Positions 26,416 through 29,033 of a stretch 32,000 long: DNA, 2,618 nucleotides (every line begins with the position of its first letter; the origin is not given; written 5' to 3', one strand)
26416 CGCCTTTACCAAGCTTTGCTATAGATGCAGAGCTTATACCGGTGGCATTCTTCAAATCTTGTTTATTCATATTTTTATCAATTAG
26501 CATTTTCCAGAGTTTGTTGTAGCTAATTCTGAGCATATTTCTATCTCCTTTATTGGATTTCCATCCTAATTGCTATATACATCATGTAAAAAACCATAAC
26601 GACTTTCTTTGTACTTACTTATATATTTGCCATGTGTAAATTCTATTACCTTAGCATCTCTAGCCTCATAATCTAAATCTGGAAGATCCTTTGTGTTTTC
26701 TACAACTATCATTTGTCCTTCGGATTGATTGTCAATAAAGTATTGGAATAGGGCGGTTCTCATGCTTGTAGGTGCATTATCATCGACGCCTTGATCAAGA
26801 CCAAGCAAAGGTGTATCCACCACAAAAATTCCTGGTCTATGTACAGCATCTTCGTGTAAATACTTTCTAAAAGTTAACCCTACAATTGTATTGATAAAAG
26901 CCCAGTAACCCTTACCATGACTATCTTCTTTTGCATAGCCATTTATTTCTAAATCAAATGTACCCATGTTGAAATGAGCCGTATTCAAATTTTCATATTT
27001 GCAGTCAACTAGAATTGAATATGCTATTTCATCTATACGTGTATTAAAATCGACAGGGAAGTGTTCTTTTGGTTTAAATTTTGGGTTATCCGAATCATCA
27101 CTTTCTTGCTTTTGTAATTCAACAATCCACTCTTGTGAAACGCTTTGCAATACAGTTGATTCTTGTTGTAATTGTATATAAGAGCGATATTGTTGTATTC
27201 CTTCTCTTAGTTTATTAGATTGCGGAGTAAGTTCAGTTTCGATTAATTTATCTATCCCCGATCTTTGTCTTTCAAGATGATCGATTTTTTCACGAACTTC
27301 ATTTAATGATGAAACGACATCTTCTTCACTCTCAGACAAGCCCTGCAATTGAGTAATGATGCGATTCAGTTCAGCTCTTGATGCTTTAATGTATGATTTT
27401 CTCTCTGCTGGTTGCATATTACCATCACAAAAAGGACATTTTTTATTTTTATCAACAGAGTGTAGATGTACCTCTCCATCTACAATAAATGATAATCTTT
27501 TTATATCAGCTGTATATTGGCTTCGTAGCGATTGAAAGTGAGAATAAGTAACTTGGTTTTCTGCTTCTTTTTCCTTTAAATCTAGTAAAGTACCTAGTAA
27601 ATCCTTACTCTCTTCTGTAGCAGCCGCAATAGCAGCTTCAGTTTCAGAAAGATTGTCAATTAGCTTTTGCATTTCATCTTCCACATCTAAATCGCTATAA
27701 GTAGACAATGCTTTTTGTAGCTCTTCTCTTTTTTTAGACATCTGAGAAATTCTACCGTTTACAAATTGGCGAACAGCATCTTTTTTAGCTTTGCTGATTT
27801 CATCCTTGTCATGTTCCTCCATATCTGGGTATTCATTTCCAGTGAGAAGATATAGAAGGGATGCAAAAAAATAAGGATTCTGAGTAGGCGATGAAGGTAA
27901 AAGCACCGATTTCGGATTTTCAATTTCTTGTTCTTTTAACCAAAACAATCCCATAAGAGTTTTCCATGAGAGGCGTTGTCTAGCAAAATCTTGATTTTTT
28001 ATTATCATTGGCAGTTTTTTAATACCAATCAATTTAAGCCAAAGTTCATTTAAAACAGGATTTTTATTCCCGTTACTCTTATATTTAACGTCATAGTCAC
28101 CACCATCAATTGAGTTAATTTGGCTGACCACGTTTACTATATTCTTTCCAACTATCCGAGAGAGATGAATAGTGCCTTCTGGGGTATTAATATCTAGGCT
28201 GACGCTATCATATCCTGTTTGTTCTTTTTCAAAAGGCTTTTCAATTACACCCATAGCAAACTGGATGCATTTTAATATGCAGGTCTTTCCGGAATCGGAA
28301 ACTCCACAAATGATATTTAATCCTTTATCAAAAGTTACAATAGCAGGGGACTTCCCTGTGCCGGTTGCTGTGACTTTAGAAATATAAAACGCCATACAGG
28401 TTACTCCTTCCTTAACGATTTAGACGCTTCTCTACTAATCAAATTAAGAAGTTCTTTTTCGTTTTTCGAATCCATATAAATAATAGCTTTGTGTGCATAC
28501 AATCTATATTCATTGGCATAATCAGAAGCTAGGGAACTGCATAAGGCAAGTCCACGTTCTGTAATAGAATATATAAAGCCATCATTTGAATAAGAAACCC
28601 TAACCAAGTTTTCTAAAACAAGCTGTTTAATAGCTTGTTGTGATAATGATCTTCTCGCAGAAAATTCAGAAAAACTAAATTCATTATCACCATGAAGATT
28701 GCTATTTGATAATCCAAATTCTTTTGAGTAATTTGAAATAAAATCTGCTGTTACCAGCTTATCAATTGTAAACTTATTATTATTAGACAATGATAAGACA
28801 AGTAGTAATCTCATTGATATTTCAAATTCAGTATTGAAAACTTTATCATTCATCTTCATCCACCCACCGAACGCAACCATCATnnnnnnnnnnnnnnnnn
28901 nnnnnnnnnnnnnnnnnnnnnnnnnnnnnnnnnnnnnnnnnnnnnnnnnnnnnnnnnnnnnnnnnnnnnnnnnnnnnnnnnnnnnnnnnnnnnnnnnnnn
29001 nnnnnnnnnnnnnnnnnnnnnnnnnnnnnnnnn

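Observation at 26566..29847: Tightly coupled three-gene SMC-like ATPase module (Lamassu / ABC-3C architecture) whose effector-position protein has no recognisable effector domain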

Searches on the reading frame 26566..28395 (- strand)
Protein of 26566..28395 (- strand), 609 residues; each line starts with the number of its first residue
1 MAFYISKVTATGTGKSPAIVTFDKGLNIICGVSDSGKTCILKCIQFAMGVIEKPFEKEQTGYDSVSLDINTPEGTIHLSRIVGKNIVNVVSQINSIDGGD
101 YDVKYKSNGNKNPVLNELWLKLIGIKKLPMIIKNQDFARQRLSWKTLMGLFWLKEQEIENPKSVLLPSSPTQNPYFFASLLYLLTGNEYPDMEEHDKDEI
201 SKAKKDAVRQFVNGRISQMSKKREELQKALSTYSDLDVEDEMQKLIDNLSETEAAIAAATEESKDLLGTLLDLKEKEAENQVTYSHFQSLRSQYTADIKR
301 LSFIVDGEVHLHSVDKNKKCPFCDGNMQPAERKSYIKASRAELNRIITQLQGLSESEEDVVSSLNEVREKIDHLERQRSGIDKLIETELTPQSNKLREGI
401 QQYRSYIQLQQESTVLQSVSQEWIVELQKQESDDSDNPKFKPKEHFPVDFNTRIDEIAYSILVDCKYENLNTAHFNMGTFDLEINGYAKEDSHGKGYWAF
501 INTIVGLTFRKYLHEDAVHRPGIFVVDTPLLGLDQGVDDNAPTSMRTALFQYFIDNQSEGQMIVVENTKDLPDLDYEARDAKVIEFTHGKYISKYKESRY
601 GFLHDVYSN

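Call 3: search_protein_families(library=pfam, proteins=[window:26566-28395:-], max_evalue=0.1)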
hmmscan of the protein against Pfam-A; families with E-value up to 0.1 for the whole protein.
window:26566-28395:- (609 aa): 7 families
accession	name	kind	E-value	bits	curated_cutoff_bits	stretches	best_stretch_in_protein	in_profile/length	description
PF13476.12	AAA_23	-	2.3e-11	45.2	27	1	20-262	15-199/201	AAA domain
PF12816.13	TPR_Vps8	-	0.00035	20.6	27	1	175-228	115-168/200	Vps8 central TPR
PF02463.25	SMC_N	-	0.0045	16.9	40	1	17-50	17-50/220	RecF/RecN/SMC N terminal domain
PF13339.11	AATF-Che1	-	0.0069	17.4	24.7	0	225-285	24-83/137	Apoptosis antagonizing transcription factor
PF11887.13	Mce4_CUP1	-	0.018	15.1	32.6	0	340-408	81-148/222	Cholesterol uptake porter CUP1 of Mce4, putative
PF19110.5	DUF5797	-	0.08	13.1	25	0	332-385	79-134/163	Family of unknown function (DUF5797)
PF00009.33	GTP_EFTU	-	0.1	12.6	26.5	0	28-65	7-47/188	Elongation factor Tu GTP binding domain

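Call 4: search_protein_families(library=padloc, proteins=[window:26566-28395:-], max_evalue=0.1)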
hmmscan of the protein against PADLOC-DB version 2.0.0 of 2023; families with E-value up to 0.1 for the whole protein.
window:26566-28395:- (609 aa): 20 families
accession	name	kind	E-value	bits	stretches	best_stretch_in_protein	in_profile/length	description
PDLC03867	LmuB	-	2.1e-256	850.2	1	1-607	2-604/605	-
PDLC03863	LmuB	-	3.2e-100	334.6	1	1-602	1-606/610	-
PDLC03859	LmuB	-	2.5e-30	104.3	1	1-573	1-585/611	-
PDLC03862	LmuB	-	1.8e-28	97.3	1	18-606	21-641/643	-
PDLC03866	LmuB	-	2e-07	27.7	1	20-377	20-389/641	-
PDLC03860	LmuB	-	1.2e-05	22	2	19-52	21-54/565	-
PDLC00250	LmuB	-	2.3e-05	21.3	1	21-50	24-53/582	AAA ATPase domain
PDLC00305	PtuA1|PtuA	-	4e-05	21.1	1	19-69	18-68/392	AAA ATPase domain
PDLC00080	GajA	-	0.00019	18.3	1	15-50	21-56/622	AAA ATPase domain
PDLC00256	LmuB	-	0.00036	17.4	1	18-58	20-59/563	AAA ATPase domain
PDLC00279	PtuA1|PtuA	-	0.00061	17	1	4-55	5-57/416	AAA ATPase domain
PDLC00277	PtuA1|PtuA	-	0.00066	17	1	19-86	18-87/423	AAA ATPase domain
PDLC00271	PtuA1|PtuA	-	0.0012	16.5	1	20-78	19-78/421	AAA ATPase domain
PDLC00099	GajA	-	0.0016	15.5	1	20-49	25-54/626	AAA ATPase domain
PDLC00299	PtuA1|PtuA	-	0.0025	14.8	1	20-71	71-123/535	AAA ATPase domain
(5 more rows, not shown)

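Call 5: search_protein_families(library=ncbifam, proteins=[window:26566-28395:-], max_evalue=0.1)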
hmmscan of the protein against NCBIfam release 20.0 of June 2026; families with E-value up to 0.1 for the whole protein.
window:26566-28395:- (609 aa): 5 families
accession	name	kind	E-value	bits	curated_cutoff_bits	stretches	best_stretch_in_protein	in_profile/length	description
NF045487.1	ASRP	equivalog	2e-11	43.3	300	2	198-406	177-391/593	archaea-specific SMC-related protein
NF003034.1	PRK03918.1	equivalog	3.8e-09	35.1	700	2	215-431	339-552/878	DNA double-strand break repair ATPase Rad50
NF041760.1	PtuA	equivalog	0.0071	15.3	500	1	20-73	68-122/524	retron Ec78 anti-phage system effector ATPase PtuA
NF002244.0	PRK01156.1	equivalog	0.045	11.8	847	1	20-48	19-47/895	DNA double-strand break repair ATPase Rad50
NF047813.1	LIC13410_lipo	equivalog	0.063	13.4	180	0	219-306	23-111/123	LIC13410 family lipoprotein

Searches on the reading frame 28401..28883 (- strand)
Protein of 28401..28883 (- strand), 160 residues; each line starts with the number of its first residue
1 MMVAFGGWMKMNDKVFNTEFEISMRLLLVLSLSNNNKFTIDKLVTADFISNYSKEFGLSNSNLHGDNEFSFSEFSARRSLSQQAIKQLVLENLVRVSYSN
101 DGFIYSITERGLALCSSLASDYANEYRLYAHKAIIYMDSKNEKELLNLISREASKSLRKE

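Call 3: search_protein_families(library=pfam, proteins=[window:28401-28883:-], max_evalue=0.1)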
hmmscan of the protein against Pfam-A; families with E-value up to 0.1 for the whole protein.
window:28401-28883:- (160 aa): 5 families
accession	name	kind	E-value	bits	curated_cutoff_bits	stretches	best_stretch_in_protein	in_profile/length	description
PF20288.3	MC2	-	2.5e-49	167.3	26.9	1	15-158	1-144/145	ABC-three component (ABC-3C) system Middle Component 2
PF20290.3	MC4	-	0.0002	22.1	28.1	1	82-129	68-116/133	ABC-three component (ABC-3C) system Middle Component 4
PF14277.12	DUF4364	-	0.0071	16.6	26.9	1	82-139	37-94/162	Domain of unknown function (DUF4364)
PF14947.12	HTH_45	-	0.016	15.7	25.5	0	82-118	37-69/77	Winged helix-turn-helix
PF14502.12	HTH_41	-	0.029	14.2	25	0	48-59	8-19/48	Helix-turn-helix domain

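Call 4: search_protein_families(library=padloc, proteins=[window:28401-28883:-], max_evalue=0.1)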
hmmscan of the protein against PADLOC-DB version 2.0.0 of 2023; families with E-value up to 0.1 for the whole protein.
window:28401-28883:- (160 aa): 3 families
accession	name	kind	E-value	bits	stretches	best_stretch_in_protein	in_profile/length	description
PDLC03875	LmuC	-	1.9e-58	194.6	1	13-159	2-148/149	-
PDLC03871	LmuC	-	5.4e-27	92.7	1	13-152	8-146/156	-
PDLC03869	LmuC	-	1.3e-12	45.7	1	20-145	16-156/168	-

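Call 5: search_protein_families(library=ncbifam, proteins=[window:28401-28883:-], max_evalue=0.1)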
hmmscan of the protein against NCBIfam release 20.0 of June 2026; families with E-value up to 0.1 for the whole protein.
window:28401-28883:- (160 aa): 0 families
